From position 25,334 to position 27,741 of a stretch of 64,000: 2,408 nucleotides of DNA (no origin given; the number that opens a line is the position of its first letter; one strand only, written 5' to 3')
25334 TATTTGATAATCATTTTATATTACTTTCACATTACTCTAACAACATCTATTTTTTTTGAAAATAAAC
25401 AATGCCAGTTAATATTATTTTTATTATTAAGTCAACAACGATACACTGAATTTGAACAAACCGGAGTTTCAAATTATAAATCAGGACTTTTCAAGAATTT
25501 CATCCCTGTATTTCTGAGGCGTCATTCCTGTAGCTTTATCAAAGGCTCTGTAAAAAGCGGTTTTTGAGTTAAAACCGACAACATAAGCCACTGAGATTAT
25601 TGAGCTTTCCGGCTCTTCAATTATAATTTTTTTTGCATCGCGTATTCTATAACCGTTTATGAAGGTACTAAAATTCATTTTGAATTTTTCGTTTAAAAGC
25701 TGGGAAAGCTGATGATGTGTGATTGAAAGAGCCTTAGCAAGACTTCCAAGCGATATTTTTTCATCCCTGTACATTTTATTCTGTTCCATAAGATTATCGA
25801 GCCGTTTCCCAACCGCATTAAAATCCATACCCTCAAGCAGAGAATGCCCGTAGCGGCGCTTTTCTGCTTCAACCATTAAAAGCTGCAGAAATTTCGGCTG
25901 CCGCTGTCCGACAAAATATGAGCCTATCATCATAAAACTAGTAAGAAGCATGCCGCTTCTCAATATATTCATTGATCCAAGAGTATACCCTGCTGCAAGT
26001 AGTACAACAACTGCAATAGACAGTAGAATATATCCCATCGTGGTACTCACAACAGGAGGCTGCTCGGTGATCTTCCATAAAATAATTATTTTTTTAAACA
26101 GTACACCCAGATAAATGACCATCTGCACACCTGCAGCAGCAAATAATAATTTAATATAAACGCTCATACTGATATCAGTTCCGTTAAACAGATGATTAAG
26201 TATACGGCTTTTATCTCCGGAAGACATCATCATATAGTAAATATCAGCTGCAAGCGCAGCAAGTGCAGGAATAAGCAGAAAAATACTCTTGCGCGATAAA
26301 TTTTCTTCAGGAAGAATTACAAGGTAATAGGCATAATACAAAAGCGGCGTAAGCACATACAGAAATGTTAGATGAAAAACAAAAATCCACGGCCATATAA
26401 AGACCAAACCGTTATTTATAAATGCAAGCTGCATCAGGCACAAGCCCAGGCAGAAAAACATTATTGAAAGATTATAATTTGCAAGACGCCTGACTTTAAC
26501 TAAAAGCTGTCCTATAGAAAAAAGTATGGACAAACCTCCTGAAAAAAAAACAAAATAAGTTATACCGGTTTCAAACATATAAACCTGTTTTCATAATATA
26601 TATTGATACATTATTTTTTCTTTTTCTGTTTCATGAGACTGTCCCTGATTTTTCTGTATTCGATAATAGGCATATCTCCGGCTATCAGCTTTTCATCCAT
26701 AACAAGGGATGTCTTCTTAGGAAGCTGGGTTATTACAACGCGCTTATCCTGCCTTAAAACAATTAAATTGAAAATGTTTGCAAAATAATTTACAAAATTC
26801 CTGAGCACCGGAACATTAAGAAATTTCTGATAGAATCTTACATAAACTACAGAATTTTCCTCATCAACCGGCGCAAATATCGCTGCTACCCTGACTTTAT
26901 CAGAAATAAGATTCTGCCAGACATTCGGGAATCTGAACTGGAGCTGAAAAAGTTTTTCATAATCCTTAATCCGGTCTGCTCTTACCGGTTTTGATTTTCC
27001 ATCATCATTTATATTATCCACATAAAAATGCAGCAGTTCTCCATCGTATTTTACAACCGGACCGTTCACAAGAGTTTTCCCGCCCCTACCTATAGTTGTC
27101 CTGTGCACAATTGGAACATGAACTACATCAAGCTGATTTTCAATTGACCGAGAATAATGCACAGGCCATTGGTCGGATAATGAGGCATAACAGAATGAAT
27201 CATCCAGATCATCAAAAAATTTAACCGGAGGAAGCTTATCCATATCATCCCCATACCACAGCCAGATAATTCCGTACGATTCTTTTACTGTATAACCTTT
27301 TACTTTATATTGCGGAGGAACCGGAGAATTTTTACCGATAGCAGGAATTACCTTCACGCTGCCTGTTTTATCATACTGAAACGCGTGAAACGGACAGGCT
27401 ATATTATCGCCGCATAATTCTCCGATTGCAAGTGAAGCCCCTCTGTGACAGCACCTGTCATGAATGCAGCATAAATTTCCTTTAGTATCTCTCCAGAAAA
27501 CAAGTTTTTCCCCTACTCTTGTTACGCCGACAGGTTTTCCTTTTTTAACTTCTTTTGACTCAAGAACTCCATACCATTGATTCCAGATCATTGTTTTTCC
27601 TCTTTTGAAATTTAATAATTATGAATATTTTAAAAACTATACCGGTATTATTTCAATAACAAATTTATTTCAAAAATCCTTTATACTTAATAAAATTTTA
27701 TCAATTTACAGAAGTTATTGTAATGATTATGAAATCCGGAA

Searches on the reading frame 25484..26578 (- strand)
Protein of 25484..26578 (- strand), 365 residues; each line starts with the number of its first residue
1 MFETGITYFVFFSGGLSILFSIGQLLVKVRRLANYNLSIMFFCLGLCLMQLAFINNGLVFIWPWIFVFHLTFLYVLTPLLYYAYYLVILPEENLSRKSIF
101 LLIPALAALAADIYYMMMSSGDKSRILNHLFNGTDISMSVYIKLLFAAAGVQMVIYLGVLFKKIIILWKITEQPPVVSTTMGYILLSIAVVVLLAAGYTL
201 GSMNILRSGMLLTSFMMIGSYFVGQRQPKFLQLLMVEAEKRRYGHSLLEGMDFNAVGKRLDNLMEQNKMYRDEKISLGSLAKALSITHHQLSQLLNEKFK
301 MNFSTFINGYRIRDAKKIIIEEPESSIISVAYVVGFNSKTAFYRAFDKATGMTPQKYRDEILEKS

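Call 76: search_protein_families(library=pfam, proteins=[window:25484-26578:-], max_evalue=0.001)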
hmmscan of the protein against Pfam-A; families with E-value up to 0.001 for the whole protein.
window:25484-26578:- (365 aa): 2 families
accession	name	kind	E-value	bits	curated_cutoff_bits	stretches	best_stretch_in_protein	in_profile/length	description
PF12833.13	HTH_18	-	7e-19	68.4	33.6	1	280-359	1-79/80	Helix-turn-helix domain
PF00165.29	HTH_AraC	-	4.6e-07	30.3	26.6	1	326-358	10-41/42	Bacterial regulatory helix-turn-helix proteins, AraC family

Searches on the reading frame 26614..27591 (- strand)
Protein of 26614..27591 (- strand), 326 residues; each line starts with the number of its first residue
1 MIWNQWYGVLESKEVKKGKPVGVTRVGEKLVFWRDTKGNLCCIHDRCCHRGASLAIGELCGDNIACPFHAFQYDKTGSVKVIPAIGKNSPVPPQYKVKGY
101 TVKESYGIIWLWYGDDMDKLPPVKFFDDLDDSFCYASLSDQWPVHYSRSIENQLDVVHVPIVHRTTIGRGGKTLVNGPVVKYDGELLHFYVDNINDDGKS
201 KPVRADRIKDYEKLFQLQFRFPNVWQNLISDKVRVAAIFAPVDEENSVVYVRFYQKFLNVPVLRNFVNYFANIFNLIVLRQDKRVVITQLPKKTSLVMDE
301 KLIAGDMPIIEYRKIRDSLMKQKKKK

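Call 76: search_protein_families(library=pfam, proteins=[window:26614-27591:-], max_evalue=0.001)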
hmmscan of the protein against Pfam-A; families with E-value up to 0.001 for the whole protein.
window:26614-27591:- (326 aa): 2 families
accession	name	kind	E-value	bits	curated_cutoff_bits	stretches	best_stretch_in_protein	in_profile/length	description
PF00355.32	Rieske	-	4e-24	84.8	20.3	1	5-87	1-83/88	Rieske [2Fe-2S] domain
PF19112.6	VanA_C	-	1.6e-10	41.9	23.5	1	143-321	2-192/193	Vanillate O-demethylase oxygenase C-terminal domain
